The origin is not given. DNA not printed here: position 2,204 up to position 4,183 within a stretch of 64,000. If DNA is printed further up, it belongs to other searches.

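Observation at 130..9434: Tandem paralogous TPR-membrane proteins, a B12-radical SAM protein, a YfhO-like membrane protein and a TPR protein: candidate envelope glycosylation cluster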

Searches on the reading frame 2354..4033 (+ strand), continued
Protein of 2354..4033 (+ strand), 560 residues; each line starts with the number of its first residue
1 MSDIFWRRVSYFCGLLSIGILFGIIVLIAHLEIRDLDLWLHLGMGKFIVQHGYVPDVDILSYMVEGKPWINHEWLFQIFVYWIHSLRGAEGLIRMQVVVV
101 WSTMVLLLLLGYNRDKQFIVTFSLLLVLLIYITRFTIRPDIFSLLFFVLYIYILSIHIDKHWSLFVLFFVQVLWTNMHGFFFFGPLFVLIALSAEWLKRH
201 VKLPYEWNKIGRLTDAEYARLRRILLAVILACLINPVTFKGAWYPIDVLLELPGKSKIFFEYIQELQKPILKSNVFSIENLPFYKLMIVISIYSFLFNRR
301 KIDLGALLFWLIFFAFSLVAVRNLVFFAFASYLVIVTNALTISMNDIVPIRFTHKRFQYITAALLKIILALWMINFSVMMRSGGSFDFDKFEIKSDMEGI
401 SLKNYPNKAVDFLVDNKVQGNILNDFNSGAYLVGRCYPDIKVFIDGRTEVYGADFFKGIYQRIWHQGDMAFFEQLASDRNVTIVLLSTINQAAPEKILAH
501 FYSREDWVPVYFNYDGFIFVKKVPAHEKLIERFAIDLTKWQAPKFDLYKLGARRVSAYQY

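Call 19: find_encoding_contigs(protein=P0003, flank=10000, max_places=1)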
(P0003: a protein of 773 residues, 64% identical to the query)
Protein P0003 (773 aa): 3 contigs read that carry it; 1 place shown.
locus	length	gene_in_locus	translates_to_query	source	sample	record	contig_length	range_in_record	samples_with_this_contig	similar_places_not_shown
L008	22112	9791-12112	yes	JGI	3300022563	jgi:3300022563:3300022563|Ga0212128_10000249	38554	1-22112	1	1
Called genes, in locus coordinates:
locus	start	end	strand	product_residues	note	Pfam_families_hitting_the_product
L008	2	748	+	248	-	?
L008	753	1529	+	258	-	PF00121:TIM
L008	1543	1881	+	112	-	PF03840:SecG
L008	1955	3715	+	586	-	PF00496:SBP_bac_5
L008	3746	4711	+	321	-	PF19300:BPD_transp_1_N, PF00528:BPD_transp_1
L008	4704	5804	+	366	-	PF12911:OppC_N, PF00528:BPD_transp_1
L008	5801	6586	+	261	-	PF00005:ABC_tran, PF13304:AAA_21 (weak)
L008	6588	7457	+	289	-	PF02463:SMC_N (weak), PF00005:ABC_tran, PF13304:AAA_21 (faint), PF08352:oligo_HPY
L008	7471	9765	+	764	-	PF00515:TPR_1 (faint), PF07719:TPR_2 (faint), PF13424:TPR_12 (faint), PF13431:TPR_17 (faint), PF21033:RMD1-3 (faint), PF12895:ANAPC3 (faint), PF13174:TPR_6 (faint), PF13414:TPR_11 (weak), +4 more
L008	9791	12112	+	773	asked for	PF13181:TPR_8 (faint), PF13371:TPR_9 (faint), PF23914:TPR_CcmH_CycH (weak), PF14559:TPR_19, PF13432:TPR_16 (weak), PF14559:TPR_19 (weak), PF00515:TPR_1 (weak), PF07719:TPR_2 (weak), +10 more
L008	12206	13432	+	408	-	PF00483:NTP_transferase, PF24894:Hexapep_GlmU, PF25084:LbH_EIF2B, PF25087:GMPPB_C (weak), PF25247:LbH_GLGC (weak)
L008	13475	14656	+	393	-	PF12242:Eno-Rase_NADH_b, PF12241:Enoyl_reductase, PF07055:Eno-Rase_FAD_bd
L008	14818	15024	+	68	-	PF18929:DUF5678 (weak)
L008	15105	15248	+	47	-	-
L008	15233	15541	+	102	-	-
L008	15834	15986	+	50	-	PF00376:MerR (weak), PF12728:HTH_17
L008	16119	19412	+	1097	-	PF02463:SMC_N, PF13175:AAA_15, PF13304:AAA_21 (weak), PF13555:AAA_29 (weak)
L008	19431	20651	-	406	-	PF01590:GAF (weak), PF13185:GAF_2 (weak), PF13492:GAF_3 (weak), PF00990:GGDEF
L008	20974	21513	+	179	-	PF02674:Colicin_V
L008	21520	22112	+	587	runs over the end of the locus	PF01807:Zn_ribbon_DnaG, PF08275:DNAG_N, PF01751:Toprim, PF13155:Toprim_2, PF13362:Toprim_3 (weak), PF13662:Toprim_4, PF10410:DnaB_bind, PF00772:DnaB (faint), +1 more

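Call 29: search_protein_families(library=pfam, proteins=[window:2354-4033:+, L003:10001-11680:+, L004:10001-11680:+, L005:10001-11680:+, L006:7641-9320:+, L006:10001-11680:+, L008:7471-9150:+, L008:9791-11470:+], max_evalue=10)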
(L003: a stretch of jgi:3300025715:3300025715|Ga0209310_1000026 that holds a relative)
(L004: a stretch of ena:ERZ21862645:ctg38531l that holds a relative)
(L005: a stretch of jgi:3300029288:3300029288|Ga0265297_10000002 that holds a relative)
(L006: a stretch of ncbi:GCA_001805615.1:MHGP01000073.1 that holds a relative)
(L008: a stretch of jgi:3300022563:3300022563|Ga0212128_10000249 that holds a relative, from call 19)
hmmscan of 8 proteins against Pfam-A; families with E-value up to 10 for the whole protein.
window:2354-4033:+ (560 aa): 0 families

L003:10001-11680:+ (560 aa): 0 families

L004:10001-11680:+ (560 aa): 0 families

L005:10001-11680:+ (560 aa): 1 family
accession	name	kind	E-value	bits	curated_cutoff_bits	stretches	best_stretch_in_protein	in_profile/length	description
PF16116.10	DUF4832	-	0.019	15.2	29.2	1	476-542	106-172/216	Domain of unknown function (DUF4832)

L006:7641-9320:+ (560 aa): 1 family
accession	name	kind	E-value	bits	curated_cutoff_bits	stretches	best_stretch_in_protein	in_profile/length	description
PF25042.1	DUF7787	-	0.32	11.5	25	1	156-184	10-36/58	Domain of unknown function (DUF7787)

L006:10001-11680:+ (560 aa): 1 family
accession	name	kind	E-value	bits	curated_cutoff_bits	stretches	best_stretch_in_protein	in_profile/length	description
PF20794.3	bPH_7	-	0.13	12.3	25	1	99-136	17-54/135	Bacterial PH domain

L008:7471-9150:+ (560 aa): 0 families

L008:9791-11470:+ (560 aa): 0 families

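Call 53: search_solved_structures(query=A4, max_evalue=10, show_alignments=5)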
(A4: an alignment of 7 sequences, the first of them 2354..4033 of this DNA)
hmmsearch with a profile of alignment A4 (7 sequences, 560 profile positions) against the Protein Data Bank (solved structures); distinct sequences matched with E-value up to 10: 7.
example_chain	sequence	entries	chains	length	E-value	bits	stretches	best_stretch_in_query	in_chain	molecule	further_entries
6h8k_L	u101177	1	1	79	0.25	13.1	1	286-331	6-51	NADH-ubiquinone oxidoreductase chain 4L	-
4wz7_L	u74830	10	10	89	0.29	12.8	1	286-331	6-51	NADH-ubiquinone oxidoreductase chain 4L | Subunit NULM of NADH:Ubiquinone Oxidoreductase (Complex I)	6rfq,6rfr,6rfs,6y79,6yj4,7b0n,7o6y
6gcs_L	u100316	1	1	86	0.34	12.6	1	286-331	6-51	ND4L SUBUNIT (NULM)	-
5t3b_A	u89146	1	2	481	0.76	11.5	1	492-552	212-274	Glycoside Hydrolase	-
7jrq_A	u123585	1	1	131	1.4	10.6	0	454-479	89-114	MPP1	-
9cte_A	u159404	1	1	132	1.5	10.5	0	454-479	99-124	De novo protein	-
7jh6_A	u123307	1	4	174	1.9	10.2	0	454-507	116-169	Two-domain di-Zn(II) and porphyrin-binding protein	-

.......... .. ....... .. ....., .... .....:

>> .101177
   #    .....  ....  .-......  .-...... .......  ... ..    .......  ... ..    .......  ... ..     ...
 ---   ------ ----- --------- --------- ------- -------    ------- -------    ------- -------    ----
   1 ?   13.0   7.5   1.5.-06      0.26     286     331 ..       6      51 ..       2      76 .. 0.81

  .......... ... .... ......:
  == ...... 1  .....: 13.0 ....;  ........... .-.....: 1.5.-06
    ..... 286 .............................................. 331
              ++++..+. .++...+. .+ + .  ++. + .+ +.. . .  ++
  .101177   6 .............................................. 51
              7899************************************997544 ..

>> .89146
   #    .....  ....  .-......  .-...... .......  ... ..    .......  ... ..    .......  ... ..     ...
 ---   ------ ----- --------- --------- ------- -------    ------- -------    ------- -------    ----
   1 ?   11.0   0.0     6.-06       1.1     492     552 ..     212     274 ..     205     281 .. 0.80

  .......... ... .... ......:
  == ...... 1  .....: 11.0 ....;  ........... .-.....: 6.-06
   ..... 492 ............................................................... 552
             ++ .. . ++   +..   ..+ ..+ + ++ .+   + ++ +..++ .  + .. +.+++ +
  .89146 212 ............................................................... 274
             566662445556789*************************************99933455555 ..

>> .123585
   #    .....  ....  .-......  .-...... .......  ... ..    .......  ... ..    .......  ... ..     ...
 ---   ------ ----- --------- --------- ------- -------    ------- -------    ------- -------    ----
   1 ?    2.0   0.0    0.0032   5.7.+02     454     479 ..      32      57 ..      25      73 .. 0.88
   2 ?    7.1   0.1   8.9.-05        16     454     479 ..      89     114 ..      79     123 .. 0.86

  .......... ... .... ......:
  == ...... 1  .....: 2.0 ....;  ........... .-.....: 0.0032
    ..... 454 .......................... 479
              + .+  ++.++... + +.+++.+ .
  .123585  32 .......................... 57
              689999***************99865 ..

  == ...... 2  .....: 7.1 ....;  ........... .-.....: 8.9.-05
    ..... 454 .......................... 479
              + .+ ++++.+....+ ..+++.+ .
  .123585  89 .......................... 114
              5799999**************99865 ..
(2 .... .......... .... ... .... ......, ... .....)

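Call 68: find_related_loci(query=A4, collection=genome_contigs, flank=10000)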
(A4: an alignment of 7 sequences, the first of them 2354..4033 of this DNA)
Query A4 (560 aa) in genome_contigs; peptide patterns used: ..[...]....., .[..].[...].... (x = any residue, [..] = any of these).
598 stretches matched a pattern (row limit reached: there are more); 529 encode a relative of the query (tblastn E <= 1e-3); the best 80 are kept; 79 distinct loci.
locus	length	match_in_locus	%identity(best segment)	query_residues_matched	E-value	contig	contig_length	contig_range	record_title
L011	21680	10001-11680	81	1-560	0e+0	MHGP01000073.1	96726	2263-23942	MAG: Omnitrophica WOR_2 bacterium RIFCSPHIGHO2_02_FULL_48_11 rifcsphigho2_02_scaffold_473, whole genome shotgun sequence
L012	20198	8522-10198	62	1-560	0e+0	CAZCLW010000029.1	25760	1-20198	MAG TPA_asm: uncultured Planctomycetales bacterium isolate SRP239054_co1_195 genome assembly, contig: NODE_1244_length_2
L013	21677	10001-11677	60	1-560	0e+0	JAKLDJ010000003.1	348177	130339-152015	MAG: Candidatus Omnitrophota bacterium isolate RA.bin107 RA.bin107_3, whole genome shotgun sequence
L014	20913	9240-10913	58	1-559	0e+0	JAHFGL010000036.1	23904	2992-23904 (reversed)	MAG: Candidatus Omnitrophota bacterium isolate nzgw314 NODE_2254_length_23905_cov_4.937059, whole genome shotgun sequenc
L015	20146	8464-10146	57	1-560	0e+0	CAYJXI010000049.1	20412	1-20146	MAG TPA_asm: uncultured Planctomycetales bacterium isolate ERP125453_co1_481 genome assembly, contig: NODE_2549_length_2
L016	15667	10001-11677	57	1-559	0e+0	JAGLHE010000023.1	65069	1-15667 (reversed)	MAG: Candidatus Omnitrophota bacterium isolate RS_10_7 ROV157_10.bin.7.fa_23, whole genome shotgun sequence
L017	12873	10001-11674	56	1-559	0e+0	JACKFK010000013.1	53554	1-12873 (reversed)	MAG: Candidatus Omnitrophota bacterium isolate HK-STAS-OMNI-3 HK-STAS-OMNI-3_13, whole genome shotgun sequence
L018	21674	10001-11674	58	1-559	0e+0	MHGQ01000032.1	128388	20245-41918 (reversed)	MAG: Omnitrophica WOR_2 bacterium RIFCSPHIGHO2_02_FULL_50_17 rifcsphigho2_02_scaffold_210, whole genome shotgun sequence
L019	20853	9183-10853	56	1-558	0e+0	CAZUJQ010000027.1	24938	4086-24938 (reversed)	MAG TPA_asm: uncultured Planctomycetales bacterium isolate binchicken_co21_390 genome assembly, contig: NODE_885_length_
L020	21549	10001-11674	56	1-559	0e+0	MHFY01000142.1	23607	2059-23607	MAG: Omnitrophica WOR_2 bacterium GWA2_47_8 gwa2_scaffold_6527, whole genome shotgun sequence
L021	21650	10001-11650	58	1-551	0e+0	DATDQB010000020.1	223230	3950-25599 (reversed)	MAG TPA_asm: Candidatus Omnitrophota bacterium isolate SMAG_U7936 k141_987451, whole genome shotgun sequence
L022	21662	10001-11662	58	5-559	0e+0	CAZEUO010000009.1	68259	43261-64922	MAG TPA_asm: uncultured Planctomycetales bacterium isolate SRP178908_co1_326 genome assembly, contig: NODE_193_length_68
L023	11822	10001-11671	55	1-558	0e+0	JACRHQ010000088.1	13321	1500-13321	MAG: Candidatus Omnitrophota bacterium isolate NC_groundwater_1781_Pr3_B-0.1um_55_10 SR-2_scaffold_141_1584698, whole ge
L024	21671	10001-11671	55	1-558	0e+0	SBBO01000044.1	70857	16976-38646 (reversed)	MAG: Planctomycetales bacterium isolate Bin_37_8 Hy_contig4631, whole genome shotgun sequence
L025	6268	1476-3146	55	1-558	0e+0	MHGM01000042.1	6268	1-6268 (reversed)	MAG: Omnitrophica WOR_2 bacterium RIFCSPHIGHO2_01_FULL_52_10 rifcsphigho2_01_scaffold_37842, whole genome shotgun sequen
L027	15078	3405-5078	54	1-559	0e+0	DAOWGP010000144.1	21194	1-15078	MAG TPA_asm: Candidatus Omnitrophota bacterium isolate CSMAG_1994 CSMAG_1994_k141_4027615_length_21194_cov_56.4636, whol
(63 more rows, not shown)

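Call 74: search_protein_families(library=pfam, proteins=[L027:5915-7981:+, L027:8004-8978:+, L027:9123-9938:+, L027:10397-11176:-], max_evalue=0.01)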
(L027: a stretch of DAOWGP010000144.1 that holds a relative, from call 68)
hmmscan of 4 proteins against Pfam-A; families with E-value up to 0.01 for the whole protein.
L027:5915-7981:+ (688 aa): 7 families
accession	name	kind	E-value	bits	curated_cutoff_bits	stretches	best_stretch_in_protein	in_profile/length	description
PF13365.12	Trypsin_2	-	5.3e-27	95.8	27.6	1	79-229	1-144/144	Trypsin-like peptidase domain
PF13180.12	PDZ_2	-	2.3e-25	89.1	27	3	481-573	3-80/80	PDZ domain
PF00595.29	PDZ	-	4.7e-22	78.6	23.2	2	481-540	12-65/81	PDZ domain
PF17820.7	PDZ_6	-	9.4e-19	67.3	27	2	288-310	8-30/54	PDZ domain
PF00089.32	Trypsin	-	5.4e-09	36.6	20.6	1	76-233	24-198/220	Trypsin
PF10459.15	Peptidase_S46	-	1.9e-05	24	22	0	210-230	630-650/698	Peptidase S46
PF12812.13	PDZ_1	-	0.00097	19.6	28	0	399-438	40-77/78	PDZ-like domain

L027:8004-8978:+ (324 aa): 1 family
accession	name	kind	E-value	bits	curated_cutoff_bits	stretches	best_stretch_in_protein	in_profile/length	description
PF13365.12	Trypsin_2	-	1.7e-07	32.5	27.6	1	141-254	28-144/144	Trypsin-like peptidase domain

L027:9123-9938:+ (271 aa): 2 families
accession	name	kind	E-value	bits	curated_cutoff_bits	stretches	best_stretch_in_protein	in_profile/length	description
PF16227.11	DUF4886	-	2.1e-15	56.9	26.7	1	104-248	76-224/242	Domain of unknown function (DUF4886)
PF13472.12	Lipase_GDSL_2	-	0.00016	22.6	32.9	1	105-224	57-175/178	GDSL-like Lipase/Acylhydrolase family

L027:10397-11176:- (259 aa): 1 family
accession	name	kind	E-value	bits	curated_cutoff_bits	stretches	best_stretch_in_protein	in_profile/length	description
PF02371.22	Transposase_20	-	6.1e-09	36.6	21.3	1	134-208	2-76/87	Transposase IS116/IS110/IS902 family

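Call 87: search_protein_representatives(alignment_id=A4)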
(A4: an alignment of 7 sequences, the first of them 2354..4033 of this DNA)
Query: 7 sequences, 560 profile positions. Proteins with E-value up to 0.001 (for the whole library): 24126; up to 1e-10: 14053; up to 1e-30: 2249. The best 150 are listed.
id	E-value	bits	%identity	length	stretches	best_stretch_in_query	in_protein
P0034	5.4e-275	929.8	-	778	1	1-559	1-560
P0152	5.1e-238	807.7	-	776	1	2-559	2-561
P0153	4.4e-230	781.5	-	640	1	1-560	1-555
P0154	7.5e-223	757.6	-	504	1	1-501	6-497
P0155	1.1e-214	730.6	-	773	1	1-559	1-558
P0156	2.2e-214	729.7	-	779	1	3-558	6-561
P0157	2.1e-208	709.9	-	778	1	1-558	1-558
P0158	8.3e-201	684.9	-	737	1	1-558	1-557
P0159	6.1e-199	678.7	-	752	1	6-559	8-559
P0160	9.8e-198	674.7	-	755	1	1-546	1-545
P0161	3.0e-197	673.1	-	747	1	1-558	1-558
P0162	2.0e-195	667.1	-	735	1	2-560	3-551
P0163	2.8e-195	666.6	-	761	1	2-559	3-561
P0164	7.5e-193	658.6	-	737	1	1-560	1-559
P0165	9.5e-193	658.2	-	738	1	1-560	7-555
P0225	1.1e-94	334.5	-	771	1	20-533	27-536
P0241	8.5e-87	308.5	-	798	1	15-539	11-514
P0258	3.7e-79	283.2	-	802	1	8-538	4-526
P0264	3.4e-78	280.1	-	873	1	19-538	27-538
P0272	3.1e-75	270.3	-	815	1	18-540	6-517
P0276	8.5e-74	265.6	-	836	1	15-538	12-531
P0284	2.4e-71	257.5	-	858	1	14-537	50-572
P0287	4.8e-71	256.5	-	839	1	20-530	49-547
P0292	5.5e-70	253.0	-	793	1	12-537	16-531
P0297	4.6e-69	249.9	-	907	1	15-539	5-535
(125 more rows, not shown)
